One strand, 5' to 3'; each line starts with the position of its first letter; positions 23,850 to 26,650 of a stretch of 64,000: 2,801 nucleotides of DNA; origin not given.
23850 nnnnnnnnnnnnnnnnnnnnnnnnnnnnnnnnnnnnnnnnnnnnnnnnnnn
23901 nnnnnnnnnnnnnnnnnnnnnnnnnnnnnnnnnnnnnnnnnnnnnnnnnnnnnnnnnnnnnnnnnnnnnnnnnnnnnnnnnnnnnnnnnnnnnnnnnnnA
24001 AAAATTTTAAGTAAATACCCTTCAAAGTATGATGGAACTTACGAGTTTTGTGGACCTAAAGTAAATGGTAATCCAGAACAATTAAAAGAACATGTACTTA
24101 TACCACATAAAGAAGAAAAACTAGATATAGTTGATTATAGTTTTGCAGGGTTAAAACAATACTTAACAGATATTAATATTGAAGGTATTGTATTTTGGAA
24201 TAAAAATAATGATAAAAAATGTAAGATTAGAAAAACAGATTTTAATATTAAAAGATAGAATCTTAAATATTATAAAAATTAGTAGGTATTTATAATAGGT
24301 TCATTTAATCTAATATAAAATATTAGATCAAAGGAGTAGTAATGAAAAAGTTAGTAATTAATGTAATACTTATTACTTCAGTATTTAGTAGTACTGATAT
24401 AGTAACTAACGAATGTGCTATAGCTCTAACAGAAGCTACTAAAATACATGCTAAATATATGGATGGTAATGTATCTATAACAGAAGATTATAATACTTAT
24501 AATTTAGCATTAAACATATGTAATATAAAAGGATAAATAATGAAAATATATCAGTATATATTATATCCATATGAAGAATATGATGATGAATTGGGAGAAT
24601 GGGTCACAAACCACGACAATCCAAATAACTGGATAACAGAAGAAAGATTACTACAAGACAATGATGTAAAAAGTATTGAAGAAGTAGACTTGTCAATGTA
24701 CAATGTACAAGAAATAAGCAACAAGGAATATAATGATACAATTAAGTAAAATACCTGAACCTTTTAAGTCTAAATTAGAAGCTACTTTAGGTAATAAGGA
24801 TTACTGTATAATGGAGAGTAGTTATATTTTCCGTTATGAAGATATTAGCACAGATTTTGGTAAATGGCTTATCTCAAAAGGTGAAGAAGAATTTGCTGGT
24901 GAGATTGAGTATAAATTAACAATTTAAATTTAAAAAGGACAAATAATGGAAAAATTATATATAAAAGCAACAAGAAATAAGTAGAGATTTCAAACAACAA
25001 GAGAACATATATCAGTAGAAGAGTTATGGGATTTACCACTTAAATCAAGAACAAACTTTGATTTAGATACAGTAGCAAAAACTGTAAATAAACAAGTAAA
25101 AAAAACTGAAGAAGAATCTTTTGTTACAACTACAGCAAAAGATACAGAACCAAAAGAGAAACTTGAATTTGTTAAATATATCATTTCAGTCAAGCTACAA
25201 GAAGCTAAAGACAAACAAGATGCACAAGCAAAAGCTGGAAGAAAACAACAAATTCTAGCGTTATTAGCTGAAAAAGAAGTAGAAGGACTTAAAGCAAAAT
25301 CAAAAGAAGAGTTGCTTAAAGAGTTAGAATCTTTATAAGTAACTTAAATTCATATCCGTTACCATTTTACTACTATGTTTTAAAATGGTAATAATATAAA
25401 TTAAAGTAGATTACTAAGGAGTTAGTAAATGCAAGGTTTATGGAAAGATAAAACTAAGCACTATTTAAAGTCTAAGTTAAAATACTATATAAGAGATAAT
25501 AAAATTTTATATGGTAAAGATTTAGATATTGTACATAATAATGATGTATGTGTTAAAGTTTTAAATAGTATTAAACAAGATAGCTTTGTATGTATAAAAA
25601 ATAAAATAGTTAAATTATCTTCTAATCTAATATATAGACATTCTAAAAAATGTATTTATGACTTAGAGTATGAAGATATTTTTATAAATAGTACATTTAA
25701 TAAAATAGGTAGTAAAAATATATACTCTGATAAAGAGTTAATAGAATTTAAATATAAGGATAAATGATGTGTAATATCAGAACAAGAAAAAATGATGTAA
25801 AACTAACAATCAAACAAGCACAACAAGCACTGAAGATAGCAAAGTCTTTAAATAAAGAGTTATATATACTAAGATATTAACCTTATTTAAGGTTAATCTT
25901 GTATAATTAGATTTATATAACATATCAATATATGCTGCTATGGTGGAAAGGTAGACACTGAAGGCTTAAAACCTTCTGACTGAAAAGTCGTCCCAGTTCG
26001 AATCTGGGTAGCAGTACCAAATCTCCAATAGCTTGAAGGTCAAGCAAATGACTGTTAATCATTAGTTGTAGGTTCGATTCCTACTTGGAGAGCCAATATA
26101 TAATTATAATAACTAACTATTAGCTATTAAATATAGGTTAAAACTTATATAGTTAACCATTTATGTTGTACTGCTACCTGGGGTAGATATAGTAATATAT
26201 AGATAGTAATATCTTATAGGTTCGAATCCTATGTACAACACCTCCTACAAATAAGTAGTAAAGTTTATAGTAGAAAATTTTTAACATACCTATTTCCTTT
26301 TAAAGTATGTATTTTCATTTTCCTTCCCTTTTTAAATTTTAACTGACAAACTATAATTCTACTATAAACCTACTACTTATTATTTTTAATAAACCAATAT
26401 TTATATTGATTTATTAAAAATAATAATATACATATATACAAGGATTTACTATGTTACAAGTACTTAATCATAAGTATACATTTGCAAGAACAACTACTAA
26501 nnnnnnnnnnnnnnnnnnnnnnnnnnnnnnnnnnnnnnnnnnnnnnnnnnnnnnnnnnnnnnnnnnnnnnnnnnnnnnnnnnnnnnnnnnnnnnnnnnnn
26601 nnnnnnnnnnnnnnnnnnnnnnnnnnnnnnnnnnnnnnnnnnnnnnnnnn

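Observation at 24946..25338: Intact-looking 130-codon gene with a single in-frame TAG at codon 13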

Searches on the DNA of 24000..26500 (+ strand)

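Call 9: search_dna_similar(query=window:24000-26200:+, collection=phages, mode=distant, max_rows=20)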
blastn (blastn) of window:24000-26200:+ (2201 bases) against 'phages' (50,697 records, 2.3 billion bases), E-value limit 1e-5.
Records with a match: 37; places in all: 37; records where one place covers at least 80% of the query: 0.
Best place of each record, by identity: 80-90% 37.
By first word of the organism name: Bacillus 19; Pseudomonas 9; Prevotella 7; uncultured 2.
By host as written in the record: Bacillus subtilis 7; Prevotella sp. 7; Bacillus subtilis BEST7003 6; - 5; Pseudomonas aeruginosa PAO1 3; Pseudomonas aeruginosa 3; Bacillus subtilis Delta6 2; Bacillus subtilis Marburg strain 1; and 3 more.
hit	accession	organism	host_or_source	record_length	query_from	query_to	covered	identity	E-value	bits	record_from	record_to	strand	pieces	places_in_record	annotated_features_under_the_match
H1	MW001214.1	Bacillus phage SP8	Bacillus subtilis Marburg strain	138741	2024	2100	3%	80.8%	6e-8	67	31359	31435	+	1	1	tRNA-Asn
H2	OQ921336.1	Bacillus phage SPO1L1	Bacillus subtilis BEST7003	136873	2024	2100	3%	80.8%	6e-8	67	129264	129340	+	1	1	hypothetical protein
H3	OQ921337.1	Bacillus phage SPO1L2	Bacillus subtilis BEST7003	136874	2024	2100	3%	80.8%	6e-8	67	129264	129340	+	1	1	hypothetical protein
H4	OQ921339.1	Bacillus phage SPO1L4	Bacillus subtilis BEST7003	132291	2024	2100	3%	80.8%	6e-8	67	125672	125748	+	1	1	none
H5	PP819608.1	Bacillus phage Adastra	Bacillus subtilis CU 1065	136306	2024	2100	3%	80.8%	6e-8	67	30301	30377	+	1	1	tRNA-Asn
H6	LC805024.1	Bacillus phage phiBsKO1-1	Bacillus subtilis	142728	2029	2100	3%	82.2%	6e-8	67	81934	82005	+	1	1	record has no annotation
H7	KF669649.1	Bacillus phage CampHawk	Bacillus subtilis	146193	2029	2100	3%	80.8%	6e-8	66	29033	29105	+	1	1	tRNA-Asn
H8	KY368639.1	Bacillus phage vB_BsuM-Goe2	Bacillus subtilis Goe2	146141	2029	2100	3%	80.8%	6e-8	66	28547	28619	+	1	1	tRNA-Asn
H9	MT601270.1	Bacillus phage vB_BsuM-Goe9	Bacillus subtilis Delta6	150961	2029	2100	3%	80.8%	6e-8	66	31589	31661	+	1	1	tRNA-Asn: tRNA-Asn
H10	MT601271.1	Bacillus phage vB_BsuM-Goe10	Bacillus subtilis Delta6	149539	2029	2100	3%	80.8%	6e-8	66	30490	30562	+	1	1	tRNA-Asn(gtt): tRNA-Asn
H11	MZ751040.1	Bacillus phage phi18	Bacillus subtilis subsp. subtilis str. ...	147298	2029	2100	3%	80.8%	6e-8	66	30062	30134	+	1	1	tRNA-Asn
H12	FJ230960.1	Bacillus phage SPO1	Bacillus subtilis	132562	2029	2100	3%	80.8%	6e-8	66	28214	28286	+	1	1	tRNA-Asn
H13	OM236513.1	Bacillus phage SP82G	Bacillus subtilis BEST7003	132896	2029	2100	3%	80.8%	6e-8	66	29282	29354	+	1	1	tRNA-Asn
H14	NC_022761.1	Bacillus phage CampHawk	Bacillus subtilis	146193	2029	2100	3%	80.8%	6e-8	66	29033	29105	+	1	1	tRNA-Asn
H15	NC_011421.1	Bacillus phage SPO1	Bacillus subtilis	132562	2029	2100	3%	80.8%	6e-8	66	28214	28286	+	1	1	tRNA-Asn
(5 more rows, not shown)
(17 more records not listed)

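Call 53: search_rna_families(source=window, start=25800, end=26500, threshold=evalue, max_evalue=10, show_alignments=4)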
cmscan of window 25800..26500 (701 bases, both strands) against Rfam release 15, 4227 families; matches with E-value up to 10: 7.
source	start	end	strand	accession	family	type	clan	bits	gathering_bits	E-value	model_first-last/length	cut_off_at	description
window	26022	26092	+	RF00005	tRNA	Gene; tRNA;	CL00001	64.4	29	1.2e-13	1-71/71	no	tRNA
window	25934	26016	+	RF00005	tRNA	Gene; tRNA;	CL00001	52.4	29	2.4e-10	1-71/71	no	tRNA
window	26022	26093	-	RF04354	Plastid-ycf2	Cis-reg;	-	27.9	65.7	0.0015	1-75/75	no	Plastid-ycf2 5UTR RNA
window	26041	26143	+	RF02553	YrlA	Gene; sRNA;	-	23.2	69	0.019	1-114/114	no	Y RNA-like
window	25846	25890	-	RF03918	mir-4922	Gene; miRNA;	-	16.2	82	8.4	1-65/65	no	mir-4922 microRNA precursor family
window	26222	26312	-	RF01220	snoR104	Gene; snRNA; snoRNA; HACA-box;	-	15.8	40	6.6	1-118/118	no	Small nucleolar RNA snoR104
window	25800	25894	+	RF00459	MPMV_package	Cis-reg;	-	11.6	54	5.7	174-279/279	5'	Mason-Pfizer monkey virus packaging signal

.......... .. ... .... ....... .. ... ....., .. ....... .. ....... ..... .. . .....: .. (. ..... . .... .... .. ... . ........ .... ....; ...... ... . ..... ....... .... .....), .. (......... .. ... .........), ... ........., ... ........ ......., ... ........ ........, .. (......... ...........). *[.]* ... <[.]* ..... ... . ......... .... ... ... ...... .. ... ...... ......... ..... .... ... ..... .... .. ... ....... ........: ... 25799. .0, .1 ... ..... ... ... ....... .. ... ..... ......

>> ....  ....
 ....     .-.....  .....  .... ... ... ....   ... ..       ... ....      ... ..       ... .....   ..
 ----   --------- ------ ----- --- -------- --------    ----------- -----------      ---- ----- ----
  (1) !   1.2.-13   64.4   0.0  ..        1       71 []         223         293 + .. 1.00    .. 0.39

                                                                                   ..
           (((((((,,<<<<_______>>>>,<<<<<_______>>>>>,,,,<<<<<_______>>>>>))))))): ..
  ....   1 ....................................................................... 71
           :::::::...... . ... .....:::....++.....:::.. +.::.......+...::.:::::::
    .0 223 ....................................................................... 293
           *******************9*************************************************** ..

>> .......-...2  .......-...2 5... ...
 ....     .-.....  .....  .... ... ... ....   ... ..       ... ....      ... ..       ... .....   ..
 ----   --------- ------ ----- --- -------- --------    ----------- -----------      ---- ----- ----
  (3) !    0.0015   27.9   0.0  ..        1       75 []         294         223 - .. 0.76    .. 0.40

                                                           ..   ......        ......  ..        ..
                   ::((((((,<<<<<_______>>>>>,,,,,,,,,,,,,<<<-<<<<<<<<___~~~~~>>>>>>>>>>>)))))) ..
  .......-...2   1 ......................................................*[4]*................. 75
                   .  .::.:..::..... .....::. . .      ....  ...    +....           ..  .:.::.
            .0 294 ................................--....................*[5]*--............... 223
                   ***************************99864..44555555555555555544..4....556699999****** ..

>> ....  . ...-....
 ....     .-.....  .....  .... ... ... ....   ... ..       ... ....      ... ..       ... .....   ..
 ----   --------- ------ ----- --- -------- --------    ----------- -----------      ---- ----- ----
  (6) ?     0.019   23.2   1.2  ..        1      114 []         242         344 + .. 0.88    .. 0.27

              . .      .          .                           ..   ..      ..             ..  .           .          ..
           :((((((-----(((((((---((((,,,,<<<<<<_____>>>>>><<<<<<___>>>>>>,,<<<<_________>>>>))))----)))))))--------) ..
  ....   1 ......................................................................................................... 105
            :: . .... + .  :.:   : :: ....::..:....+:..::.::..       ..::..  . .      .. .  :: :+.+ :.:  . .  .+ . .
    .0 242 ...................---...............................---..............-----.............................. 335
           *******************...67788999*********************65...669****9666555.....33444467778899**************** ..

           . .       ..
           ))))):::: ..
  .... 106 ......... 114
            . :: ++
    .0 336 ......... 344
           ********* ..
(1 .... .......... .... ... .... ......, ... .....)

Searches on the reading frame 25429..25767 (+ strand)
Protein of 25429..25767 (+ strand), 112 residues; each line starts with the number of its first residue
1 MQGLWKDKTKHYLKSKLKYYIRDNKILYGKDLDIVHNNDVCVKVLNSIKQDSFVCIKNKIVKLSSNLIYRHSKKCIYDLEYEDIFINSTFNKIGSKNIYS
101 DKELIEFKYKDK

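Call 48: search_protein_families(library=pfam, proteins=[window:25429-25767:+], max_evalue=0.01)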
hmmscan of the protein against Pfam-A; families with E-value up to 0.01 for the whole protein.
window:25429-25767:+ (112 aa): 0 families

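Call 49: search_protein_families(library=phrogs, proteins=[window:25429-25767:+], max_evalue=0.001)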
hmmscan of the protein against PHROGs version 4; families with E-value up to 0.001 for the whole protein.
window:25429-25767:+ (112 aa): 0 families

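Call 68: find_encoding_contigs(protein=window:25429-25767:+, flank=10000, max_places=10)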
Protein window:25429-25767:+ (112 aa): 1 contig read that carries it; 1 place shown.
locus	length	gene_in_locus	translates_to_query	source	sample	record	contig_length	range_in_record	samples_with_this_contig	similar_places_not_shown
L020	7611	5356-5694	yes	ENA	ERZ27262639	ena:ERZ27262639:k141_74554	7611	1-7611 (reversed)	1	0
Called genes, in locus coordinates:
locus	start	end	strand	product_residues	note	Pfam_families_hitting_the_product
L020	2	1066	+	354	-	?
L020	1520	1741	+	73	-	-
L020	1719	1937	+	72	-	-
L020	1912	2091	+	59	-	-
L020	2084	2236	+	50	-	-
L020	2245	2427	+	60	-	-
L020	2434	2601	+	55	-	-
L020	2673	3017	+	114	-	-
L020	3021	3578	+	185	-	-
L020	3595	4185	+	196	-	-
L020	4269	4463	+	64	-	-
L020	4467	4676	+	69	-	-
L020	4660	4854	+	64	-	-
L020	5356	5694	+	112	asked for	-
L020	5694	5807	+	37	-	-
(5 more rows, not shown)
